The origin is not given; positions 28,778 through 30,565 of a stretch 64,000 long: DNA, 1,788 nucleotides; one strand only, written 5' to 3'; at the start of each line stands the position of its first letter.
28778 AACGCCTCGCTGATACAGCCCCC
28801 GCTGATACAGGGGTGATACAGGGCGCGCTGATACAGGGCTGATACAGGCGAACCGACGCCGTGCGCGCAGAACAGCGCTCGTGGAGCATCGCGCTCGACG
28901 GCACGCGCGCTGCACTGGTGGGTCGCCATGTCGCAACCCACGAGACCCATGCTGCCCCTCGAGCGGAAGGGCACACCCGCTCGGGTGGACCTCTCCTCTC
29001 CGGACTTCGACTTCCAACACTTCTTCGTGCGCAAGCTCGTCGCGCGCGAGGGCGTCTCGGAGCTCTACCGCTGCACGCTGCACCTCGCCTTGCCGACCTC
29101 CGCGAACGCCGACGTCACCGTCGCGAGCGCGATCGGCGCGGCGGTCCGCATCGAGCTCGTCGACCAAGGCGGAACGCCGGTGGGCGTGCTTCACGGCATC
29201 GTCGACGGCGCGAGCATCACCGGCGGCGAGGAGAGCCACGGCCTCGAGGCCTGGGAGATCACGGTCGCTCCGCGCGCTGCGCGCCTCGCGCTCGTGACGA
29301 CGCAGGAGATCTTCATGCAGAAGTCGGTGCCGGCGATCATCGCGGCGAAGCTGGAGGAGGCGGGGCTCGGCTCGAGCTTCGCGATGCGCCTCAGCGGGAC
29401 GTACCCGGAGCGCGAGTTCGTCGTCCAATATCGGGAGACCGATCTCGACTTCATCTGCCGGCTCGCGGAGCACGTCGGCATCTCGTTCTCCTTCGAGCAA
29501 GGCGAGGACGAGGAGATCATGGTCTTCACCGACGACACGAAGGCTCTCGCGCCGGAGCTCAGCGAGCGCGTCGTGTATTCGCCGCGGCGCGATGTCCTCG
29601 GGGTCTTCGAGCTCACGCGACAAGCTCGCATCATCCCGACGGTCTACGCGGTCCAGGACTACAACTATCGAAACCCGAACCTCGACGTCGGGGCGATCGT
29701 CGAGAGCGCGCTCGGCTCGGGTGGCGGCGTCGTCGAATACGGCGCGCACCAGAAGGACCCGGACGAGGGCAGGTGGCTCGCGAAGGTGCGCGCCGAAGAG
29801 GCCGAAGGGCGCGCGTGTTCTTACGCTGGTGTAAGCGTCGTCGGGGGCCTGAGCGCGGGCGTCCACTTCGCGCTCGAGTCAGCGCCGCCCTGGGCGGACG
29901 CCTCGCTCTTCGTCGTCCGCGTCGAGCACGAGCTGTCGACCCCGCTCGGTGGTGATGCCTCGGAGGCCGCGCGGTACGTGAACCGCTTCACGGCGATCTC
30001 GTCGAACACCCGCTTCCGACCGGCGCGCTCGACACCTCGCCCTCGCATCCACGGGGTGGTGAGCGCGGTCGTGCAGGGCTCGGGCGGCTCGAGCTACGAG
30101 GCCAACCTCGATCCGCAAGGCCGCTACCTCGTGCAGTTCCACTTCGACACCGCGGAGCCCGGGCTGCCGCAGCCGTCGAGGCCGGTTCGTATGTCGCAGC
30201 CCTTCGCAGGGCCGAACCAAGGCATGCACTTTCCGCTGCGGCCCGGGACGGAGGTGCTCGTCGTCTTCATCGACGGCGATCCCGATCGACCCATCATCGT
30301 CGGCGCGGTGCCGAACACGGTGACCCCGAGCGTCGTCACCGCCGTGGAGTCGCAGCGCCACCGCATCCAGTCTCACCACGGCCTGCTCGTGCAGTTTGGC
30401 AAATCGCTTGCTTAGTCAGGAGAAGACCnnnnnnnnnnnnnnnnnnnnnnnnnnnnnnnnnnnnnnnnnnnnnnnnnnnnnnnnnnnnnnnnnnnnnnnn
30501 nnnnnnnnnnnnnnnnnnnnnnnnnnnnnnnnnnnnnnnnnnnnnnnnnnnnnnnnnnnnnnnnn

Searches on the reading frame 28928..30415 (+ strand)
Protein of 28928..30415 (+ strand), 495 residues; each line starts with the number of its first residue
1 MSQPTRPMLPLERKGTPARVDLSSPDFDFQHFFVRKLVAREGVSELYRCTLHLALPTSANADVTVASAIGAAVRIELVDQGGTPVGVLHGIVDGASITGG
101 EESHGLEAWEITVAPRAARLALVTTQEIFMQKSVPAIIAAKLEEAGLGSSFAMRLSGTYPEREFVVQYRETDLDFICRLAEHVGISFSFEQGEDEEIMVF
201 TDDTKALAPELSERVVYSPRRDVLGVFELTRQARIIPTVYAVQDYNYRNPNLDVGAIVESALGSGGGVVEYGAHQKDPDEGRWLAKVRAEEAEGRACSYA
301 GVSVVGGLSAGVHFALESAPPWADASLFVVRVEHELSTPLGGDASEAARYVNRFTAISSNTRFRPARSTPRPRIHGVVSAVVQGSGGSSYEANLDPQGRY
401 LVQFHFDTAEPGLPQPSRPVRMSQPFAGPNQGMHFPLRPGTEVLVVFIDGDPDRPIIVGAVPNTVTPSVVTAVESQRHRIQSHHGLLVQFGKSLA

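Call 7: search_protein_families(library=pfam, proteins=[window:28928-30415:+])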
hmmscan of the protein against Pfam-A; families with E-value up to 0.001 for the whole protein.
window:28928-30415:+ (495 aa): 3 families
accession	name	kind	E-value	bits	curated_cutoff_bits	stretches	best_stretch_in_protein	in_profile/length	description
PF05954.17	Phage_GPD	-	9.6e-61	206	30.1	1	40-337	1-302/305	Phage tail baseplate hub (GPD)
PF04717.18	Phage_base_V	-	3.7e-09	37.2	23.8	1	393-460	8-73/75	Type VI secretion system/phage-baseplate injector OB domain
PF20093.5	DUF6484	-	4.2e-06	27.8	27.6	1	433-460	39-60/61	Domain of unknown function (DUF6484)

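Call 15: find_encoding_contigs(protein=window:28928-30415:+, flank=10000, max_places=10)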
Protein window:28928-30415:+ (495 aa): no gene with exactly this product is on record in the collection.

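Call 16: find_homologous_proteins(query=window:28928-30415:+, max_evalue=1e-30)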
Query window:28928-30415:+ (495 aa): 825 proteins with E <= 1e-30 among 8000 candidates; the best 120 are listed.
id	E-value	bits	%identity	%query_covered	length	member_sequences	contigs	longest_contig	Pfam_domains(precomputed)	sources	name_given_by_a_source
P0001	0.0e+0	1090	100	99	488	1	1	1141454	PF04717.19,PF20093.6,PF05954.18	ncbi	ncbi:MAG: type VI secretion system tip protein TssI/VgrG [Polyangiaceae bacterium]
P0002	5.4e-137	476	48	97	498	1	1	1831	PF04717.19,PF20093.6,PF05954.18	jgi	jgi:type VI secretion system secreted protein VgrG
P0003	1.1e-132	461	48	96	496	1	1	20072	PF04717.19,PF20093.6,PF05954.18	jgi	jgi:type VI secretion system secreted protein VgrG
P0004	1.4e-130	454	47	97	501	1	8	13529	PF04717.19,PF05954.18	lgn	-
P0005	2.7e-128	447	49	95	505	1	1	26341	PF04717.19,PF20093.6,PF05954.18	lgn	-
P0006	2.3e-127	444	46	99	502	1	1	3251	PF04717.19,PF20093.6,PF05954.18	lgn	-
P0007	4.3e-125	436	47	99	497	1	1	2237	PF04717.19,PF20093.6,PF05954.18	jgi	jgi:type VI secretion system secreted protein VgrG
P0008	1.7e-124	434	48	97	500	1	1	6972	PF04717.19,PF20093.6,PF05954.18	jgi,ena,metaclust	metaclust:\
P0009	4.1e-123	430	45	96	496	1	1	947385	PF04717.19,PF20093.6,PF05954.18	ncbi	ncbi:MAG: type VI secretion system tip protein TssI/VgrG [Polyangiaceae bacterium]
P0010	4.1e-122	426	47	97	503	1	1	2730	PF04717.19,PF20093.6,PF05954.18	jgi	jgi:type VI secretion system secreted protein VgrG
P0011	1.7e-121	424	47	97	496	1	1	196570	PF04717.19,PF05954.18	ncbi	ncbi:MAG: type VI secretion system tip protein TssI/VgrG [Polyangiaceae bacterium]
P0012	3.2e-121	423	45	97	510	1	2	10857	PF04717.19,PF20093.6,PF05954.18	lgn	-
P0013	4.0e-121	423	47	97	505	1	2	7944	PF04717.19,PF20093.6,PF05954.18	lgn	-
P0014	1.6e-118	415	46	96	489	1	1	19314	PF04717.19,PF20093.6,PF05954.18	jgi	jgi:type VI secretion system secreted protein VgrG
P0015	6.8e-118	413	44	97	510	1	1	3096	PF04717.19,PF20093.6,PF05954.18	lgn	-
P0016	1.6e-117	411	45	99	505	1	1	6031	PF04717.19,PF20093.6,PF05954.18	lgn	-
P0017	6.2e-117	409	45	96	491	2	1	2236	PF04717.19,PF05954.18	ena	-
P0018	2.0e-116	408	44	97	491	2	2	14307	PF04717.19,PF20093.6,PF05954.18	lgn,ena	-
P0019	5.8e-116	406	45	99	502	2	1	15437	PF04717.19,PF20093.6,PF05954.18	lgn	-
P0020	1.5e-115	405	46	96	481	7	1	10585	PF04717.19,PF20093.6,PF05954.18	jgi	jgi:type VI secretion system secreted protein VgrG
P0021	2.8e-115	404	45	96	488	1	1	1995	PF04717.19,PF20093.6,PF05954.18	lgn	-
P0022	2.0e-114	401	46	95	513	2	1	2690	PF04717.19,PF20093.6,PF05954.18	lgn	-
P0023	6.2e-114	399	46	97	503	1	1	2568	PF04717.19,PF20093.6,PF05954.18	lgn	-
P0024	1.1e-113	399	43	98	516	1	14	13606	PF04717.19,PF20093.6,PF05954.18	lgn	-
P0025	1.4e-113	398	46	95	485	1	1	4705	PF04717.19,PF20093.6,PF05954.18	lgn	-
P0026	1.8e-113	398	44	95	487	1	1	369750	PF04717.19,PF20093.6,PF05954.18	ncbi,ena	-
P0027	2.7e-113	397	44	96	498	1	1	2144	PF04717.19,PF20093.6,PF05954.18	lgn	-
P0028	3.0e-113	397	44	98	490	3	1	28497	PF04717.19,PF20093.6,PF05954.18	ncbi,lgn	-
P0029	5.0e-113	396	46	97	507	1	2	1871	PF04717.19,PF20093.6,PF05954.18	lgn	-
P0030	1.7e-112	395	46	93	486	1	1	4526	PF04717.19,PF20093.6,PF05954.18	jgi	jgi:type VI secretion system secreted protein VgrG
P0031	2.2e-112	394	43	95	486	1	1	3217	PF04717.19,PF20093.6,PF05954.18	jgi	jgi:type VI secretion system secreted protein VgrG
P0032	6.5e-112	393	44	97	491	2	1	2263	PF04717.19,PF20093.6,PF05954.18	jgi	-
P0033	7.6e-112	393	44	95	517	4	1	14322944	PF04717.19,PF20093.6,PF05954.18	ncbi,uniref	ncbi:type VI secretion system Vgr family protein [Sorangium sp. So ce861]|uniref:type VI secretion s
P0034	8.3e-112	392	46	95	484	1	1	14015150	PF04717.19,PF20093.6,PF05954.18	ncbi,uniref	ncbi:type VI secretion system Vgr family protein [Sorangium sp. So ce131]|uniref:type VI secretion s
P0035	9.6e-112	392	46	92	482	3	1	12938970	PF04717.19,PF20093.6,PF05954.18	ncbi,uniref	ncbi:type VI secretion system Vgr family protein [Sorangium sp. So ce1335]|uniref:type VI secretion 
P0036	2.0e-111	391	44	95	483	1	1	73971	PF04717.19,PF20093.6,PF05954.18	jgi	jgi:type VI secretion system secreted protein VgrG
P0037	2.9e-111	391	44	95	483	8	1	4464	PF04717.19,PF20093.6,PF05954.18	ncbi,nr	ncbi:hypothetical protein BE11_05490 [Sorangium cellulosum]|nr:hypothetical protein BE11_05490 [Sora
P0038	5.6e-111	390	46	95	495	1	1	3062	PF04717.19,PF20093.6,PF05954.18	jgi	jgi:type VI secretion system secreted protein VgrG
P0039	6.2e-111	390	43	95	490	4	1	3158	PF04717.19,PF20093.6,PF05954.18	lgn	-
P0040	6.9e-111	389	44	96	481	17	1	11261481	PF04717.19,PF20093.6,PF05954.18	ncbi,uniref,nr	ncbi:hypothetical protein SOCEGT47_017640 [Sorangium cellulosum]|uniref:Gp5/Type VI secretion system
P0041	7.8e-111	389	44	96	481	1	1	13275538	PF04717.19,PF20093.6,PF05954.18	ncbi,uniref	ncbi:type VI secretion system Vgr family protein [Sorangium sp. So ce693]|uniref:type VI secretion s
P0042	3.2e-110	387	44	95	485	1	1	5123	PF04717.19,PF20093.6,PF05954.18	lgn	-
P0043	6.2e-110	386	44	93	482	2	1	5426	PF04717.19,PF20093.6,PF05954.18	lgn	-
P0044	6.3e-110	386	44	94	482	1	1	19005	PF04717.19,PF20093.6,PF05954.18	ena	-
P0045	9.2e-110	386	45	92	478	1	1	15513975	PF04717.19,PF20093.6,PF05954.18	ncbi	ncbi:type VI secretion system tip protein TssI/VgrG [Sorangium sp. So ce134]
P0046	1.3e-109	385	45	92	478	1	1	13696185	PF04717.19,PF20093.6,PF05954.18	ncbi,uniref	ncbi:type VI secretion system tip protein TssI/VgrG [Sorangium sp. So ce448]|uniref:type VI secretio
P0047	1.5e-109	385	43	96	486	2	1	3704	PF04717.19,PF20093.6,PF05954.18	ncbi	-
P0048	2.0e-109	385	44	95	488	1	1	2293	PF04717.19,PF20093.6,PF05954.18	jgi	jgi:type VI secretion system secreted protein VgrG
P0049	2.1e-109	385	46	95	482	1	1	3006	PF04717.19,PF05954.18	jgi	-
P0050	3.0e-109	384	44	92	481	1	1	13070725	PF04717.19,PF20093.6,PF05954.18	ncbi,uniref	ncbi:type VI secretion system tip protein TssI/VgrG [Sorangium sp. So ce136]|uniref:type VI secretio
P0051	4.4e-109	383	44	95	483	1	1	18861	PF05954.18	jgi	jgi:type VI secretion system secreted protein VgrG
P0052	5.6e-109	383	45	95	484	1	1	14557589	PF04717.19,PF20093.6,PF05954.18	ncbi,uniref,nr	ncbi:hypothetical protein SOCE26_100740 [Sorangium cellulosum]|uniref:Gp5/Type VI secretion system V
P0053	8.7e-109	383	43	95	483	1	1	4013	PF04717.19,PF20093.6,PF05954.18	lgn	-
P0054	1.2e-108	382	44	96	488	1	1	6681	PF04717.19,PF20093.6,PF05954.18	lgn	-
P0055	1.7e-108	382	43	99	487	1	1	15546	PF04717.19,PF20093.6,PF05954.18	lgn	-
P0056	1.8e-108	381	44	92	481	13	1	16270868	PF04717.19,PF20093.6,PF05954.18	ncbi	ncbi:type VI secretion system Vgr family protein [Sorangium sp. So ce1128]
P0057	3.6e-108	380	45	95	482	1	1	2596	PF04717.19,PF20093.6,PF05954.18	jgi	-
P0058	3.7e-108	380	44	96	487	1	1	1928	PF04717.19,PF20093.6,PF05954.18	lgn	-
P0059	5.0e-108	380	42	96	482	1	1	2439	PF04717.19,PF05954.18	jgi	jgi:type VI secretion system secreted protein VgrG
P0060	5.6e-108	380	44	95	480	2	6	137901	PF04717.19,PF20093.6,PF05954.18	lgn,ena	-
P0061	7.7e-108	379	42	99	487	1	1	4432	PF04717.19,PF20093.6,PF05954.18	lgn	-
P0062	1.2e-107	379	41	96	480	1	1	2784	PF04717.19,PF05954.18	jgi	jgi:type VI secretion system secreted protein VgrG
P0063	1.4e-107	379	43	96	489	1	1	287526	PF04717.19,PF20093.6,PF05954.18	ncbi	ncbi:MAG: type VI secretion system tip protein TssI/VgrG [Polyangiaceae bacterium]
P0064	1.6e-107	378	44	96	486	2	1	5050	PF04717.19,PF20093.6,PF05954.18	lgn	-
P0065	2.4e-107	378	43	95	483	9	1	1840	PF04717.19,PF20093.6,PF05954.18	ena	-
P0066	2.7e-107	378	45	92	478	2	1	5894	PF04717.19,PF20093.6,PF05954.18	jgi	jgi:type VI secretion system secreted protein VgrG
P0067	4.0e-107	377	44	95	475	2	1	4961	PF04717.19,PF20093.6,PF05954.18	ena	-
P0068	5.2e-107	377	44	95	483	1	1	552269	PF04717.19,PF20093.6,PF05954.18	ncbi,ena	-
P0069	5.3e-107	377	44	92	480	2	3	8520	PF04717.19,PF20093.6,PF05954.18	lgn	-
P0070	1.2e-106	375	44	97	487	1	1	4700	PF04717.19,PF20093.6,PF05954.18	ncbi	-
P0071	1.3e-106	375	44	96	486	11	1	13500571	PF04717.19,PF20093.6,PF05954.18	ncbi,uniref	ncbi:type VI secretion system Vgr family protein [Sorangium sp. So ce233]|uniref:type VI secretion s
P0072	1.4e-106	375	44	92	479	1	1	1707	PF04717.19,PF20093.6,PF05954.18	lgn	-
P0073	1.4e-106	375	43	95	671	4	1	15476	PF04717.19,PF20093.6,PF05954.18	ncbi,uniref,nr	ncbi:type VI secretion system Vgr family protein [Sorangium cellulosum]|uniref:type VI secretion sys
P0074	1.7e-106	375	43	95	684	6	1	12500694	PF04717.19,PF20093.6,PF05954.18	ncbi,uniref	ncbi:type VI secretion system tip protein TssI/VgrG [Sorangium sp. So ce854]|uniref:type VI secretio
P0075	2.7e-106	374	44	94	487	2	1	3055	PF04717.19,PF20093.6,PF05954.18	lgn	-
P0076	2.8e-106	374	44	93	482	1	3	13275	PF04717.19,PF20093.6,PF05954.18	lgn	-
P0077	3.3e-106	374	43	95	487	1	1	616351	PF04717.19,PF20093.6,PF05954.18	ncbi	-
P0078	4.6e-106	374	44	95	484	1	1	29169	PF04717.19,PF20093.6,PF05954.18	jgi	jgi:type VI secretion system secreted protein VgrG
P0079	9.7e-106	372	45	92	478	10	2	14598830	PF04717.19,PF20093.6,PF05954.18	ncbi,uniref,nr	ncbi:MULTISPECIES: type VI secretion system Vgr family protein [Sorangium]|uniref:DUF6484 domain-con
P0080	1.7e-105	372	43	96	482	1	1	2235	PF04717.19,PF20093.6,PF05954.18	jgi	jgi:type VI secretion system secreted protein VgrG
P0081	2.3e-105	371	45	92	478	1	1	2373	PF04717.19,PF20093.6,PF05954.18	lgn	-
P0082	5.0e-105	370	44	94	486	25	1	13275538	PF04717.19,PF20093.6,PF05954.18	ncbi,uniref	ncbi:type VI secretion system Vgr family protein [Sorangium sp. So ce693]|uniref:type VI secretion s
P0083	5.1e-105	370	43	95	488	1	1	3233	PF04717.19,PF20093.6,PF05954.18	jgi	jgi:type VI secretion system secreted protein VgrG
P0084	6.0e-105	370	44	95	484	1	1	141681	PF04717.19,PF20093.6,PF05954.18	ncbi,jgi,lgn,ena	jgi:type VI secretion system secreted protein VgrG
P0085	6.9e-105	370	41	96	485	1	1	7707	PF04717.19,PF20093.6,PF05954.18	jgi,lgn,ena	-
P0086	7.0e-105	370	44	95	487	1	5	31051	PF04717.19,PF20093.6,PF05954.18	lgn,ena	-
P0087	7.8e-105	369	42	96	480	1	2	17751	PF04717.19,PF20093.6,PF05954.18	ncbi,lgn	-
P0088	8.0e-105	369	43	93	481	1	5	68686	PF04717.19,PF20093.6,PF05954.18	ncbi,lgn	-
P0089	1.2e-104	369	46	94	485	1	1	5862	PF04717.19,PF20093.6,PF05954.18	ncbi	-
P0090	1.3e-104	369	42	97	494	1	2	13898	PF04717.19,PF20093.6,PF05954.18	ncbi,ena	-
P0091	2.5e-104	368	43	95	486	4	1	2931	PF04717.19,PF20093.6,PF05954.18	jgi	jgi:type VI secretion system secreted protein VgrG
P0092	2.9e-104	368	44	95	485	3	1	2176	PF04717.19,PF20093.6,PF05954.18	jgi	jgi:type VI secretion system secreted protein VgrG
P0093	4.4e-104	367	42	95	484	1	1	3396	PF04717.19,PF05954.18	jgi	jgi:type VI secretion system secreted protein VgrG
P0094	5.1e-104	367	46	81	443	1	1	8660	PF04717.19,PF20093.6,PF05954.18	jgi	jgi:type VI secretion system secreted protein VgrG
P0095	5.4e-104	367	42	96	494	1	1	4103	PF05954.18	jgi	jgi:type VI secretion system secreted protein VgrG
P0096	5.7e-104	367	42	96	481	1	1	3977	PF04717.19,PF05954.18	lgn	-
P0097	5.9e-104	367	40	97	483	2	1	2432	PF04717.19,PF20093.6,PF05954.18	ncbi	-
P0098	6.6e-104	366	43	95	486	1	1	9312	PF04717.19,PF20093.6,PF05954.18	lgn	-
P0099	6.8e-104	366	43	95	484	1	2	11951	PF04717.19,PF20093.6,PF05954.18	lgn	-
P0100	9.9e-104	366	42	95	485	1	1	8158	PF04717.19,PF20093.6,PF05954.18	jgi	jgi:type VI secretion system secreted protein VgrG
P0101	2.0e-103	365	43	95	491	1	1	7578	PF04717.19,PF20093.6,PF05954.18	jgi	jgi:type VI secretion system secreted protein VgrG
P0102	2.2e-103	365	43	95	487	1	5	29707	PF04717.19,PF20093.6,PF05954.18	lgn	-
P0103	3.3e-103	364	42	95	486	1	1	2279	PF04717.19,PF20093.6,PF05954.18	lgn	-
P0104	3.6e-103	364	45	94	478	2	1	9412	PF04717.19,PF20093.6,PF05954.18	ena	-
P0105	4.1e-103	364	43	93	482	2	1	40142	PF04717.19,PF20093.6,PF05954.18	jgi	jgi:type VI secretion system secreted protein VgrG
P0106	4.4e-103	364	43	96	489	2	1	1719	PF04717.19,PF20093.6,PF05954.18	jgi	jgi:type VI secretion system secreted protein VgrG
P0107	5.1e-103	363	43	94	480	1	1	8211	PF04717.19,PF05954.18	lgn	-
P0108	1.1e-102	362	42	95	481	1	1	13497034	PF04717.19,PF20093.6,PF05954.18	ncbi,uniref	ncbi:type VI secretion system tip protein TssI/VgrG [Sorangium sp. So ce726]|uniref:type VI secretio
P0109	1.3e-102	362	44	95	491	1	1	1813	PF04717.19,PF20093.6,PF05954.18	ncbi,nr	ncbi:MAG TPA: type VI secretion system tip protein TssI/VgrG, partial [Minicystis sp.]|nr:type VI se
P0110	1.5e-102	362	43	95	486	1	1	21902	PF04717.19,PF20093.6,PF05954.18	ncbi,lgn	-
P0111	2.0e-102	362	43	96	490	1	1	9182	PF04717.19,PF05954.18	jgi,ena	-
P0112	2.0e-102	362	44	95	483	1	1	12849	PF04717.19,PF20093.6,PF05954.18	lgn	-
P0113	2.2e-102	361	43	95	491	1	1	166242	PF04717.19,PF20093.6,PF05954.18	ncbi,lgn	ncbi:MAG: type VI secretion system tip protein TssI/VgrG [Polyangiaceae bacterium]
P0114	2.3e-102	361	40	96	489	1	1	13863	PF04717.19,PF20093.6,PF05954.18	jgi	jgi:type VI secretion system secreted protein VgrG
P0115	3.0e-102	361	40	96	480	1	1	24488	PF04717.19,PF20093.6,PF05954.18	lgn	-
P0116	3.1e-102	361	41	96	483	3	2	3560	PF04717.19,PF20093.6,PF05954.18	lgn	-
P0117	3.1e-102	361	43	96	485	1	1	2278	PF04717.19,PF20093.6,PF05954.18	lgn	-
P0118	3.8e-102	361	43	95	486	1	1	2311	PF20093.6,PF05954.18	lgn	-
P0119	3.9e-102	361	42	96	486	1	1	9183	PF04717.19,PF20093.6,PF05954.18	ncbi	-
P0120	4.9e-102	360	42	95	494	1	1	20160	PF04717.19,PF20093.6,PF05954.18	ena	-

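Call 19: find_encoding_contigs(protein=P0001, flank=10000, max_places=3)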
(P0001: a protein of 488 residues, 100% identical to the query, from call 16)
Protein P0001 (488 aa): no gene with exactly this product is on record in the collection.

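Call 20: find_encoding_contigs(protein=P0009, flank=6000, max_places=2)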
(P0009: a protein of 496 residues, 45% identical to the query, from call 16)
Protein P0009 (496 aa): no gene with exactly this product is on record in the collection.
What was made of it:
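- Tried and rejected: (3) Exact-protein look-ups of the window's VgrG, of P0001 and of P0009 found no record (calls 15, 19, 20), so the rest of the source MAG could not be read.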

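Call 21: find_encoding_contigs(protein=P0003, flank=6000, max_places=2)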
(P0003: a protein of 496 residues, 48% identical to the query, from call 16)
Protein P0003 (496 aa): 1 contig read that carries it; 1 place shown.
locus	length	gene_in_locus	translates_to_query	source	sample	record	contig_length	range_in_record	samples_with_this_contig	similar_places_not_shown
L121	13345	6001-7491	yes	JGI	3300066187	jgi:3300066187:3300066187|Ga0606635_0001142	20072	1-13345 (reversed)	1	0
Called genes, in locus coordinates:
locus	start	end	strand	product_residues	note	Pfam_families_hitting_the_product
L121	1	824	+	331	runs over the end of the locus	-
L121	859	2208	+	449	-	-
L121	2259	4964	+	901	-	PF00067:p450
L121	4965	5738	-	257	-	-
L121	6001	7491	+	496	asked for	PF05954:Phage_GPD, PF20093:DUF6484 (weak), PF04717:Phage_base_V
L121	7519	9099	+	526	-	-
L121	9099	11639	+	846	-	PF09937:DUF2169, PF00805:Pentapeptide (weak), PF13576:Pentapeptide_3 (faint), PF00805:Pentapeptide, PF13599:Pentapeptide_4 (weak), PF00805:Pentapeptide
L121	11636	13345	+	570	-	?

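Call 22: find_encoding_contigs(protein=P0011, flank=6000, max_places=2)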
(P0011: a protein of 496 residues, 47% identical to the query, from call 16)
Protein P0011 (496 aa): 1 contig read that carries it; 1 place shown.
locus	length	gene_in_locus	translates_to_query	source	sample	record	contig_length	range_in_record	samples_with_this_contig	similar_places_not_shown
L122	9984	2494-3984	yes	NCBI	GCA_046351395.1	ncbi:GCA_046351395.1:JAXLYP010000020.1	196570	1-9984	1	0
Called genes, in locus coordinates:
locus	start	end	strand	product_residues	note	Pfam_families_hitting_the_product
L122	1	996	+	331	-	PF00561:Abhydrolase_1, PF12146:Hydrolase_4, PF12697:Abhydrolase_6 (weak)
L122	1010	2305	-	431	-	PF09937:DUF2169 (weak)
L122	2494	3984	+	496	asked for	PF05954:Phage_GPD, PF04717:Phage_base_V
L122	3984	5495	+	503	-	-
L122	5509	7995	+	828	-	PF09937:DUF2169, PF00805:Pentapeptide (weak), PF13576:Pentapeptide_3 (faint), PF00805:Pentapeptide, PF13599:Pentapeptide_4 (weak)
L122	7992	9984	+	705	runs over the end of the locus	-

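Call 40: find_encoding_contigs(protein=P0005, flank=4000, max_places=2)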
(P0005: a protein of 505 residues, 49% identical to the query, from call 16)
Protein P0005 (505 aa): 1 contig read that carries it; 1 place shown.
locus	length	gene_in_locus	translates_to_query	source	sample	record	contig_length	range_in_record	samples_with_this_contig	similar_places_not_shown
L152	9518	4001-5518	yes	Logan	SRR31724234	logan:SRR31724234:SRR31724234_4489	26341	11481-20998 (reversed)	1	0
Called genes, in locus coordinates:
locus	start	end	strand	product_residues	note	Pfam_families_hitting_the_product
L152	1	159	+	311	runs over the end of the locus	PF13490:zf-HC2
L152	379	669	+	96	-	-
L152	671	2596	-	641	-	PF00069:Pkinase, PF07714:PK_Tyr_Ser-Thr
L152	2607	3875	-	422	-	PF09937:DUF2169 (weak)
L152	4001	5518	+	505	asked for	PF05954:Phage_GPD, PF04717:Phage_base_V, PF20093:DUF6484 (weak)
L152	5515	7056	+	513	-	-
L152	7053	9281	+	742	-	PF09937:DUF2169, PF00805:Pentapeptide (weak), PF13576:Pentapeptide_3 (faint), PF00805:Pentapeptide, PF13599:Pentapeptide_4 (weak)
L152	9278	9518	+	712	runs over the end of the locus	-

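Call 41: find_encoding_contigs(protein=P0004, flank=4000, max_places=2)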
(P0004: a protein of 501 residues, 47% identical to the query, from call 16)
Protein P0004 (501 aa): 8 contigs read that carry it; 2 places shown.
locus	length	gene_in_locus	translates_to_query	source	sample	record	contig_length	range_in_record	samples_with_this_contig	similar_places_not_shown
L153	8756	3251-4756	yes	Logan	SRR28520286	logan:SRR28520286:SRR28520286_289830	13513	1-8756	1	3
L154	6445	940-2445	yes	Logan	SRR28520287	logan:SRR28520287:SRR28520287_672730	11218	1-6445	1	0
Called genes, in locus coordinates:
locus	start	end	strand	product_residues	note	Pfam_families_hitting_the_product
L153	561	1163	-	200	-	PF00440:TetR_N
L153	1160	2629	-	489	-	PF00282:Pyridoxal_deC, PF00266:Aminotran_5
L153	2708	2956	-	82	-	-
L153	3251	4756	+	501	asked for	PF05954:Phage_GPD, PF04717:Phage_base_V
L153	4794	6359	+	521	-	-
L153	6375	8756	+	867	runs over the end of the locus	PF09937:DUF2169, PF00805:Pentapeptide (weak), PF13576:Pentapeptide_3 (faint), PF00805:Pentapeptide, PF13599:Pentapeptide_4 (weak), PF00805:Pentapeptide, PF13599:Pentapeptide_4 (weak), PF00805:Pentapeptide (weak), +1 more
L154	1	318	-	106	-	?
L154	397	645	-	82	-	-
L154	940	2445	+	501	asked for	PF05954:Phage_GPD, PF04717:Phage_base_V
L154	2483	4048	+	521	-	-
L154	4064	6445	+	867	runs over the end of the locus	PF09937:DUF2169, PF00805:Pentapeptide (weak), PF13576:Pentapeptide_3 (faint), PF00805:Pentapeptide, PF13599:Pentapeptide_4 (weak), PF00805:Pentapeptide, PF13599:Pentapeptide_4 (weak), PF00805:Pentapeptide (weak), +1 more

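Call 42: find_encoding_contigs(protein=P0008, flank=4000, max_places=2)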
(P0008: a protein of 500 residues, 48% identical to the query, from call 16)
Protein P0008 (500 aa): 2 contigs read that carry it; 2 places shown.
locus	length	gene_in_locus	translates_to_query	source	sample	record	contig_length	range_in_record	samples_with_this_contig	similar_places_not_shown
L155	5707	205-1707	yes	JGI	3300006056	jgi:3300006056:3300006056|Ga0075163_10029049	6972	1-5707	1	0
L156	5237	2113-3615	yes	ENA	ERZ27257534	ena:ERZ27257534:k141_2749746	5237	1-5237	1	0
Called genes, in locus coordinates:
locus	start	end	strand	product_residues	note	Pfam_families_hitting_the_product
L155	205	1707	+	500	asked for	PF05954:Phage_GPD, PF20093:DUF6484 (faint), PF04717:Phage_base_V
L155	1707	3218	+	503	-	-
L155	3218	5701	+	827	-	PF09937:DUF2169, PF00805:Pentapeptide (weak), PF13576:Pentapeptide_3 (faint), PF00805:Pentapeptide (weak), PF13599:Pentapeptide_4 (weak)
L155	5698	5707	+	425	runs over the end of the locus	?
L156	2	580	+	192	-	?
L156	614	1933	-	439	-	PF09937:DUF2169 (weak)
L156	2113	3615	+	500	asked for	PF05954:Phage_GPD, PF20093:DUF6484 (faint), PF04717:Phage_base_V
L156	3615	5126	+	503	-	-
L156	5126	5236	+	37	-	?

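Call 50: find_encoding_contigs(protein=P0014, flank=4000, max_places=2)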
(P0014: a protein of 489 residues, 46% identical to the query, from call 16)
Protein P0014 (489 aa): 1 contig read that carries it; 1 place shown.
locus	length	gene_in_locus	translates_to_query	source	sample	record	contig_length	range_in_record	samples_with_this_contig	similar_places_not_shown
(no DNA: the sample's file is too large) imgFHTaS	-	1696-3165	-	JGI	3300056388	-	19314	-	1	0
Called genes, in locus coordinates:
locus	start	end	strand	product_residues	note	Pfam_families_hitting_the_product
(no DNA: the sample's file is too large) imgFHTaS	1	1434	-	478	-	?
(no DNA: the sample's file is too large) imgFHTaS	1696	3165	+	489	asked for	PF05954:Phage_GPD, PF04717:Phage_base_V, PF20093:DUF6484 (weak)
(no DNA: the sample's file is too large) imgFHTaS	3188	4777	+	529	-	-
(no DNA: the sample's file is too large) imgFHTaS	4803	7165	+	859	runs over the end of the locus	PF09937:DUF2169, PF00805:Pentapeptide (weak), PF13576:Pentapeptide_3 (faint), PF00805:Pentapeptide, PF13599:Pentapeptide_4 (weak), PF00805:Pentapeptide (weak)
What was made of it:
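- Tried and rejected: P0014 was on record but its DNA could not be retrieved (call 50).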
